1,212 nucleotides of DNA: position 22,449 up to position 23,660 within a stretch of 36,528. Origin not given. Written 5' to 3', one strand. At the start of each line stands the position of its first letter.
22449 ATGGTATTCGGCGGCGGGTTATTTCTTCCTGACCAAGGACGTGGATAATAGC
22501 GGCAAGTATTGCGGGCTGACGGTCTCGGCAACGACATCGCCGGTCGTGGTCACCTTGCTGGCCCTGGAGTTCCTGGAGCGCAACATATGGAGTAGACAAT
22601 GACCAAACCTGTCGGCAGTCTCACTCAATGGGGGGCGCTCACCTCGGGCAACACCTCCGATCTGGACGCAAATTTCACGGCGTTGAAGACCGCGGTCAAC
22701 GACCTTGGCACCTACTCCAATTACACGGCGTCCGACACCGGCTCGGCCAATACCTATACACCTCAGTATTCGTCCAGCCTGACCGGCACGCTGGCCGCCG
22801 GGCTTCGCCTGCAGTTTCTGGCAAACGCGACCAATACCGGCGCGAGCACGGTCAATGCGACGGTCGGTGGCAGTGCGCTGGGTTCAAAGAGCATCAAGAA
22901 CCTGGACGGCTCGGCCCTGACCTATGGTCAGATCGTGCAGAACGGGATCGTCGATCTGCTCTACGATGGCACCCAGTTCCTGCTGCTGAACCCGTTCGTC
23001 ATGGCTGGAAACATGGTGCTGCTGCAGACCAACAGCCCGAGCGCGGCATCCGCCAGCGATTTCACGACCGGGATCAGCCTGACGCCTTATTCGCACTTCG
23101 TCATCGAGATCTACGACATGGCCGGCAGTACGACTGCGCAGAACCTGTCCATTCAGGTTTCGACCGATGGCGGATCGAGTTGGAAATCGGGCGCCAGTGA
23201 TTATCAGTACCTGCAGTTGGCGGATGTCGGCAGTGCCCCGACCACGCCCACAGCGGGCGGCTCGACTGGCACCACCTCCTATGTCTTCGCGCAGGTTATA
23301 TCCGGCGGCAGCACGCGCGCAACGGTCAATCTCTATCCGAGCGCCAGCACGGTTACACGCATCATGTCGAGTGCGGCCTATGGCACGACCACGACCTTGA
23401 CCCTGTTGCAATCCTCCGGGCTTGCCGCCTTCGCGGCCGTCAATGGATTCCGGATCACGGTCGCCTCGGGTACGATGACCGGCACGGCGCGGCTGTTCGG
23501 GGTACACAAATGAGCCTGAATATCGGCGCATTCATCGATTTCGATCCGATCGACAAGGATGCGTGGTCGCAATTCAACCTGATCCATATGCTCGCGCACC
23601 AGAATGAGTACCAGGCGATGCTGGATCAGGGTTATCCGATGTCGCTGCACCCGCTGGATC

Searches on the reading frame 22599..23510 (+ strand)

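Call 55: search_protein_families(library=phrogs, proteins=[window:22599-23510:+], max_evalue=0.001)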
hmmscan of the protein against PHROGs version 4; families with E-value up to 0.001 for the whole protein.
window:22599-23510:+ (304 aa): 1 family
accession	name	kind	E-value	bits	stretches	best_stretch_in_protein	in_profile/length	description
phrog_4900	-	tail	6.7e-07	28.8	1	45-125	249-325/964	tail protein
